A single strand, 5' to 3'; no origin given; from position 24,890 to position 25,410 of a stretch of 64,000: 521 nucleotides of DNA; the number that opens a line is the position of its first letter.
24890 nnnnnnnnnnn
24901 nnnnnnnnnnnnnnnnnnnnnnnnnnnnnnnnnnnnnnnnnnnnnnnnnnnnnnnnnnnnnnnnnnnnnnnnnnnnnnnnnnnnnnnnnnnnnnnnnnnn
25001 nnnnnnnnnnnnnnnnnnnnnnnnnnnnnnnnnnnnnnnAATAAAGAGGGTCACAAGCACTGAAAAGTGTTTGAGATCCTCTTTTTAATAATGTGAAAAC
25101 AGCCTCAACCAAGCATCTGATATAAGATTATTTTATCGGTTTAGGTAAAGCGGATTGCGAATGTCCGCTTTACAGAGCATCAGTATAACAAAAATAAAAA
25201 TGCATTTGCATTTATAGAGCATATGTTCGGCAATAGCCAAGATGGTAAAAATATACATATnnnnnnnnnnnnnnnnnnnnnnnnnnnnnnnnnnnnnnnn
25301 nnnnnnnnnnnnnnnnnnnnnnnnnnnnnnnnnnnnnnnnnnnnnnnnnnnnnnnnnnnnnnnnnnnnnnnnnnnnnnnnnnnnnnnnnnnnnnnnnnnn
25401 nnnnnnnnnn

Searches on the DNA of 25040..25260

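Call 31: search_rna_families(source=window, start=25040, end=25260, threshold=evalue, max_evalue=10)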
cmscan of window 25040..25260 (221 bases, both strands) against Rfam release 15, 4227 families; matches with E-value up to 10: 9.
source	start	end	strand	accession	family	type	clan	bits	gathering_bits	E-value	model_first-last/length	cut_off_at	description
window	25062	25094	-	RF02703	AsxR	Gene; sRNA;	-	18.8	63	1.3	1-53/53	no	Anti stx2 sRNA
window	25044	25099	-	RF02862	sRNA_1300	Gene; sRNA;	-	17.2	48.8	0.06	170-224/231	no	Enterococcus sRNA 1300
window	25202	25260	-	RF04348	Plastid-psbM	Cis-reg;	-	16.4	52.7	9.1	21-79/79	5'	Plastid-psbM 3UTR RNA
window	25040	25097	+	RF00766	mir-335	Gene; miRNA;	-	15.9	64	0.56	1-92/92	no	mir-335 microRNA precursor family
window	25043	25109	-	RF02495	ohsC_RNA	Gene; antitoxin;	-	15.3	50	6.7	1-77/77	no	Oppression of Hydrophobic ORF by sRNA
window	25040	25098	+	RF04282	mir-507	Gene; miRNA;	CL00136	14.4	79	2.4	14-82/82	5'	mir-507 microRNA precursor family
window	25046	25081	-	RF00861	mir-488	Gene; miRNA;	-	14.2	88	2.5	1-83/83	no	mir-488 microRNA precursor family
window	25175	25238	-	RF00271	SNORD60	Gene; snRNA; snoRNA; CD-box;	CL00066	14.2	42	5.4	1-83/83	no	Small nucleolar RNA SNORD60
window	25042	25083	-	RF03318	mir-2208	Gene; miRNA;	-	13.4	70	5.3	1-61/61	no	mir-2208 microRNA precursor family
